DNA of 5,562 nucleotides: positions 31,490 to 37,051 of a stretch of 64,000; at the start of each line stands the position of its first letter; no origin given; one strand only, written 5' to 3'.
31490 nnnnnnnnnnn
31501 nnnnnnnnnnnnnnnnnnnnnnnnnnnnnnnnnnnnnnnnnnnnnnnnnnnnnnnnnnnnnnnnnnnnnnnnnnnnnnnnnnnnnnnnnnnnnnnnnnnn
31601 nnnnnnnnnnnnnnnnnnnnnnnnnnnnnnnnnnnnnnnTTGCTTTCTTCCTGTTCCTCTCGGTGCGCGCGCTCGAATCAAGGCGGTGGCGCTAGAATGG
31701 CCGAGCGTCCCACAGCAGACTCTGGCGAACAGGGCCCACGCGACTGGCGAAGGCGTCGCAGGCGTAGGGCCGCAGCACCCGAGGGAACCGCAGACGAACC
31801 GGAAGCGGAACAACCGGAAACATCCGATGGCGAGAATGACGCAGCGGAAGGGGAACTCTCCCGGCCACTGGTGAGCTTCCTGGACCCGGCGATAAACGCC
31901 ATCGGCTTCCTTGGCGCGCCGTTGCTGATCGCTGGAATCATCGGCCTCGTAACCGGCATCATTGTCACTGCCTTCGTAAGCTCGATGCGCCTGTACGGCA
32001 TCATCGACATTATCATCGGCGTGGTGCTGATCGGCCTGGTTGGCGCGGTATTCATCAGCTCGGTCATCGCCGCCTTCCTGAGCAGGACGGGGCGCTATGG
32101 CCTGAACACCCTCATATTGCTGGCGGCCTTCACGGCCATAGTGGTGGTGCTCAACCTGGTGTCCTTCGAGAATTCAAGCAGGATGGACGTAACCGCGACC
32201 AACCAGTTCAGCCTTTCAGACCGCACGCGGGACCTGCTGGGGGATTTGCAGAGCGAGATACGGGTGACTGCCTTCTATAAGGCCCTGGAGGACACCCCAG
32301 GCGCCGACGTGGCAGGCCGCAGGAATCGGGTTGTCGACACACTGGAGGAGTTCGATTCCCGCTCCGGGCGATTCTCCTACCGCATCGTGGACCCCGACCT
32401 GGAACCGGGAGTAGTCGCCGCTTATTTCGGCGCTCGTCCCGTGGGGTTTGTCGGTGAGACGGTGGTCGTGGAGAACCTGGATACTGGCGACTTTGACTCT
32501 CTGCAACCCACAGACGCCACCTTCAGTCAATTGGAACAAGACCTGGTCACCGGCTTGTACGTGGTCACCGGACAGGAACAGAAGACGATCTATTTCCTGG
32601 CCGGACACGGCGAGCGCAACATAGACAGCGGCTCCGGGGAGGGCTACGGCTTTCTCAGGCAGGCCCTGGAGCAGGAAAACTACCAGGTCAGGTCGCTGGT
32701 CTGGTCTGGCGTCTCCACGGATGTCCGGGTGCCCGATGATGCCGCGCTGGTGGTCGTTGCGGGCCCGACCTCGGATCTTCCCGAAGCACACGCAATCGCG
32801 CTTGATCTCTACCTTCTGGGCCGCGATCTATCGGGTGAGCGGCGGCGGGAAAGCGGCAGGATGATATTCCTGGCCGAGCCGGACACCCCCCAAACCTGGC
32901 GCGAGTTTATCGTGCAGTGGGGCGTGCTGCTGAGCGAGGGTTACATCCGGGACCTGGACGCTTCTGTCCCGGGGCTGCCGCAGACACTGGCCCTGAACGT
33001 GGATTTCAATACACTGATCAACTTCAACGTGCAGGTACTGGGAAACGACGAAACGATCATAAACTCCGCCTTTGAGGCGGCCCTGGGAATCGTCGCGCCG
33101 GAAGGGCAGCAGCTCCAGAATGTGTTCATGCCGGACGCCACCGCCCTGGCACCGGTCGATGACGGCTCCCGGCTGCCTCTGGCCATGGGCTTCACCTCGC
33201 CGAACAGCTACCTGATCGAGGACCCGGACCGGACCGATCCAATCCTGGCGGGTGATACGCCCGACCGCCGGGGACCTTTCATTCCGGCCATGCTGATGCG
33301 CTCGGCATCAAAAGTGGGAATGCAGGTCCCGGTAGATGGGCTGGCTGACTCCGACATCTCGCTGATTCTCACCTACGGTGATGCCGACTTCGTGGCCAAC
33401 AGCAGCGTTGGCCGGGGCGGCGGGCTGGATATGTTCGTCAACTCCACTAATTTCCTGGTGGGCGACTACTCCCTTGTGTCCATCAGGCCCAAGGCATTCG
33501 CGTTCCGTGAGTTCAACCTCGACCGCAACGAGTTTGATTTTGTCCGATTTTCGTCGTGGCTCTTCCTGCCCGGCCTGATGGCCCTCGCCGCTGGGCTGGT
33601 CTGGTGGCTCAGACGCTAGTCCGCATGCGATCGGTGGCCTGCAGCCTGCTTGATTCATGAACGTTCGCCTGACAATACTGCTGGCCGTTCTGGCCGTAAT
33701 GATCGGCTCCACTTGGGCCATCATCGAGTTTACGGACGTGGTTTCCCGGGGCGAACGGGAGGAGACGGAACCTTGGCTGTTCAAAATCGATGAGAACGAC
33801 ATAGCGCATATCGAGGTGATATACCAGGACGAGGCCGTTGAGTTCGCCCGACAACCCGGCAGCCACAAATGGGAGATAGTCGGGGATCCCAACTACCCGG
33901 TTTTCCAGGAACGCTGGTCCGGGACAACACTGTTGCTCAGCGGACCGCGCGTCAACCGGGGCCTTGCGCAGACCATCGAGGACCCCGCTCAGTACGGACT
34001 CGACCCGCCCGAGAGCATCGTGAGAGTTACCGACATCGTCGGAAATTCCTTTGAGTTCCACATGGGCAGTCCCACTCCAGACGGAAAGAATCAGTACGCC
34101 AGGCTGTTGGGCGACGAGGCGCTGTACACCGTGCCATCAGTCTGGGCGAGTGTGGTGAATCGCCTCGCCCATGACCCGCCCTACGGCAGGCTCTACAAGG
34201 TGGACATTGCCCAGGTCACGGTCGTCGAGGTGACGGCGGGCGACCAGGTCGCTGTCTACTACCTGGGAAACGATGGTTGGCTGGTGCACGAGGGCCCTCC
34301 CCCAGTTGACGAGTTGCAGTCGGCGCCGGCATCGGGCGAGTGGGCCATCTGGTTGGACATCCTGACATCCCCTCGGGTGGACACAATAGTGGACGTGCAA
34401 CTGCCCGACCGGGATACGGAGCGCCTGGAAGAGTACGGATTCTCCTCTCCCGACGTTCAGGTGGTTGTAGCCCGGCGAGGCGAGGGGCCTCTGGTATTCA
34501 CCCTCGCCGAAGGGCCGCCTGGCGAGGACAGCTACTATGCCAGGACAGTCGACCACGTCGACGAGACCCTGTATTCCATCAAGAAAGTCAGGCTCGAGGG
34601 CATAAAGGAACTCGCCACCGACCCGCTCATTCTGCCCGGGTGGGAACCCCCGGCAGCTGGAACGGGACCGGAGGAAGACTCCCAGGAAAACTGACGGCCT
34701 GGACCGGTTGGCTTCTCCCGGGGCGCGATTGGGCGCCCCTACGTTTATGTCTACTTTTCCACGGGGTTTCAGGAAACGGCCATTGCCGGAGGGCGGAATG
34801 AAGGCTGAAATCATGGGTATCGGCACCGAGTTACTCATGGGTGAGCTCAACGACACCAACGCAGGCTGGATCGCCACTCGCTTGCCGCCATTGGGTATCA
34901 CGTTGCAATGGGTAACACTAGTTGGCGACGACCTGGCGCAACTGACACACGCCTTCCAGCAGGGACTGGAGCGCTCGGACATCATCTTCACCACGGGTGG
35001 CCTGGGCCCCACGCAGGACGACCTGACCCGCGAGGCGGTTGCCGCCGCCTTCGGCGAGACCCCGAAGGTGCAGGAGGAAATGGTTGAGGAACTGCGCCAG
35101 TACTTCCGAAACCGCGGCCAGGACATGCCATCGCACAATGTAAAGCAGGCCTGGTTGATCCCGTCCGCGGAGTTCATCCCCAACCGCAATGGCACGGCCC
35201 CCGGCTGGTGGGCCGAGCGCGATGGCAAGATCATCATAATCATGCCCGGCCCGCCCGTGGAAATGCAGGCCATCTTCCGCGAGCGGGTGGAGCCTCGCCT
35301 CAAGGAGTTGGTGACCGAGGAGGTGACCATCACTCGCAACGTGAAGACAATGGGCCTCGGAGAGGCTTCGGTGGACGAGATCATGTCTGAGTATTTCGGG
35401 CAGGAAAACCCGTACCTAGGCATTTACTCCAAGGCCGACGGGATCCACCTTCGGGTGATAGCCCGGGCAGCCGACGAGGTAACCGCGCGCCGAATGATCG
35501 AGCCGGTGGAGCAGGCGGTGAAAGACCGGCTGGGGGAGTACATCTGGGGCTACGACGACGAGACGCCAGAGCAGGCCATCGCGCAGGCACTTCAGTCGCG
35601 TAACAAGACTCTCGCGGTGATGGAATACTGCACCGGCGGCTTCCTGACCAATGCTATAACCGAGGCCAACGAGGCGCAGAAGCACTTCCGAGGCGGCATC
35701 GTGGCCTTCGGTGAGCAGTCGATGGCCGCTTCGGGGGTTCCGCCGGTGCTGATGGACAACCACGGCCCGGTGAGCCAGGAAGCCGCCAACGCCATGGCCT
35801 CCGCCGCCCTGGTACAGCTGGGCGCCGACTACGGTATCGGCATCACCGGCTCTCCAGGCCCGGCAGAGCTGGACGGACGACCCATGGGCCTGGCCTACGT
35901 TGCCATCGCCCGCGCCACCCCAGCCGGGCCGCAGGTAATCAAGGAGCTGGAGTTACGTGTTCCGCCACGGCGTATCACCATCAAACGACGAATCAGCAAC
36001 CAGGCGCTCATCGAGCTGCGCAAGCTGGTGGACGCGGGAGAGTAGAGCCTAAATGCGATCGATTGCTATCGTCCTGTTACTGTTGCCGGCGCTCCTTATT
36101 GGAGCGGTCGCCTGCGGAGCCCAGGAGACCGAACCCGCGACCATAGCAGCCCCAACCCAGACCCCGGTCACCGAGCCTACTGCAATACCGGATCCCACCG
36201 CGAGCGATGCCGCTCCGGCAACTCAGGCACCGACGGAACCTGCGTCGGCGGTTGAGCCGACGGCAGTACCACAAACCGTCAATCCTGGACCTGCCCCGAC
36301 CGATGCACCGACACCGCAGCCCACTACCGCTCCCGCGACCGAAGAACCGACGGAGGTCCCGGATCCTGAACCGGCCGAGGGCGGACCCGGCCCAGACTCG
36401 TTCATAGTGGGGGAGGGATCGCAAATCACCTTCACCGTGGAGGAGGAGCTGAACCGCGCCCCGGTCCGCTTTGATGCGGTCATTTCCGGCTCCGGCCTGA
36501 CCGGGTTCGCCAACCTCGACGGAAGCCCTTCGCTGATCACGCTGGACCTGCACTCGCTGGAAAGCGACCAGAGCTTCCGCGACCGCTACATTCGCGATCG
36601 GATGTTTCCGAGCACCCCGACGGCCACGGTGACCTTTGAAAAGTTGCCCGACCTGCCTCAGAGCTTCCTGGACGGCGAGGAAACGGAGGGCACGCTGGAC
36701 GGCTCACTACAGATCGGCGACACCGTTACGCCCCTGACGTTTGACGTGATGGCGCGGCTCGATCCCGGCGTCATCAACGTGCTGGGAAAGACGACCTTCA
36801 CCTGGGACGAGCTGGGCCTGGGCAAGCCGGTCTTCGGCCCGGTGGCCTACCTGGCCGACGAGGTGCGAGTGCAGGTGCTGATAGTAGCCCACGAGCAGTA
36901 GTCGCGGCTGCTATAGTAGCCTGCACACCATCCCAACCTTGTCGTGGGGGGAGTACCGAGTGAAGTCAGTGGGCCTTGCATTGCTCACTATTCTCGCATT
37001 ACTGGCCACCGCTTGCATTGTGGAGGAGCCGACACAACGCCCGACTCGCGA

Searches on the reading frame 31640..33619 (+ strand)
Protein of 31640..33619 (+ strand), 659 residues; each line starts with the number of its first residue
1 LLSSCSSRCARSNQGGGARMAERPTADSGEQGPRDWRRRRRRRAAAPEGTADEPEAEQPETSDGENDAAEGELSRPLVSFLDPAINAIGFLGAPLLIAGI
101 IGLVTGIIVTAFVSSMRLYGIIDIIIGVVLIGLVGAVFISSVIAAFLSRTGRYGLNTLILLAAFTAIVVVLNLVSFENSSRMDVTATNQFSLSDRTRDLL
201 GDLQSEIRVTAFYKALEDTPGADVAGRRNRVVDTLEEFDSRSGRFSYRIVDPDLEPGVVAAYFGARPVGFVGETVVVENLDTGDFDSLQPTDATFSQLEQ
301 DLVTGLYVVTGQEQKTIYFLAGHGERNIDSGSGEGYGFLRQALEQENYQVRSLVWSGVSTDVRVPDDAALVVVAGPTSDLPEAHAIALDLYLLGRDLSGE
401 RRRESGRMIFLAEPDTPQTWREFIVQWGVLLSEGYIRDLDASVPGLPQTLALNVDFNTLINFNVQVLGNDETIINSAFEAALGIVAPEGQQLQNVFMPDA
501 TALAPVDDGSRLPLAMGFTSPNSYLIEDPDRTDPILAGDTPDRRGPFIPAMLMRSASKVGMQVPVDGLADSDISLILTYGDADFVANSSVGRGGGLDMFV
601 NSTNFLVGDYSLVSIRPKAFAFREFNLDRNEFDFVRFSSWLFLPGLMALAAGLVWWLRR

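Call 82: search_protein_families(library=pfam, proteins=[window:31640-33619:+], max_evalue=0.0001)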
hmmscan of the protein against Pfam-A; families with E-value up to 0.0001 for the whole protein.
window:31640-33619:+ (659 aa): 2 families
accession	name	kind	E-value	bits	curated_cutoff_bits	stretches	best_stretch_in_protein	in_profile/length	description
PF23357.1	DUF7088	-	2.7e-10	40.8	27.8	1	188-257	3-70/105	Domain of unknown function (DUF7088)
PF09822.16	ABC_transp_aux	-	1.7e-08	34.5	34.7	1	315-393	2-71/288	ABC-type uncharacterized transport system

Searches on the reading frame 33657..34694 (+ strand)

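Call 81: search_protein_families(library=pfam, proteins=[window:33657-34694:+], max_evalue=0.0001)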
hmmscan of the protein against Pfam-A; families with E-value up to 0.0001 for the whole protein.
window:33657-34694:+ (345 aa): 1 family
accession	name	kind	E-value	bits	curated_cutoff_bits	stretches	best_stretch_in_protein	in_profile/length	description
PF14238.11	DUF4340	-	3.3e-17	63.7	25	1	72-209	1-137/183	Domain of unknown function (DUF4340)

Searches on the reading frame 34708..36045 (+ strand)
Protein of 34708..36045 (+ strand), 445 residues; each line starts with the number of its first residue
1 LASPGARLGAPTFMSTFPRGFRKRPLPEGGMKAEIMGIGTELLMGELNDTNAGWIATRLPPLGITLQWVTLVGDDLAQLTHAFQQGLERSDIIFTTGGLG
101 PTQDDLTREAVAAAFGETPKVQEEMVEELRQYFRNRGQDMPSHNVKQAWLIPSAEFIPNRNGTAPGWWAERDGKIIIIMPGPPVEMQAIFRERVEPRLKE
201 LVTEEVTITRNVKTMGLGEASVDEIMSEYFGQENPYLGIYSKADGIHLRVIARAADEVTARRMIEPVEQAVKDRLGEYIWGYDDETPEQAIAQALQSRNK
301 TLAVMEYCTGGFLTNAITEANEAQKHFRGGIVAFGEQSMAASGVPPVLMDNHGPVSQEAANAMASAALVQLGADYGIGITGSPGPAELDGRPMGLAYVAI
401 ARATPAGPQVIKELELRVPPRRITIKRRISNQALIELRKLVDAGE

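Call 81: search_protein_families(library=pfam, proteins=[window:34708-36045:+], max_evalue=0.0001)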
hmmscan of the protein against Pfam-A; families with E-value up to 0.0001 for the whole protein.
window:34708-36045:+ (445 aa): 3 families
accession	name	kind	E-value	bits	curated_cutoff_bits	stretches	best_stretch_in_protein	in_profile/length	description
PF00994.29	MoCF_biosynth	-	2.6e-34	118.4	26.6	1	35-199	2-143/144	Probable molybdopterin binding domain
PF02464.23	CinA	-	5.1e-28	98.1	23.5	1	286-440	3-154/155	Competence-damaged protein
PF18146.6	CinA_KH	-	1.2e-22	80.1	27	1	209-281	1-73/73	Damage-inducible protein CinA KH domain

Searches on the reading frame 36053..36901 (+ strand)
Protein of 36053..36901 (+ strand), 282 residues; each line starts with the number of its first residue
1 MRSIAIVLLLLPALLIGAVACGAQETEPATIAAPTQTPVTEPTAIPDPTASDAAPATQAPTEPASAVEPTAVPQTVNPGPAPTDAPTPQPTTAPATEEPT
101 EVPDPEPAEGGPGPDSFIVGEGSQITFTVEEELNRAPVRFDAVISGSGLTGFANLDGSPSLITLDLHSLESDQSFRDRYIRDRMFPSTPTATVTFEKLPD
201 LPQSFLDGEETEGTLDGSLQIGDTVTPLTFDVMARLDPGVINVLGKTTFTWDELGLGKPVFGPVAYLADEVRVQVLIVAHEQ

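Call 81: search_protein_families(library=pfam, proteins=[window:36053-36901:+], max_evalue=0.0001)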
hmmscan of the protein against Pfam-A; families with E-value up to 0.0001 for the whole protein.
window:36053-36901:+ (282 aa): 1 family
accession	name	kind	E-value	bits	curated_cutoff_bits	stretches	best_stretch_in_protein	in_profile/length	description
PF04264.18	YceI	-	1.2e-06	29.4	23.7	1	121-278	6-149/150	YceI-like domain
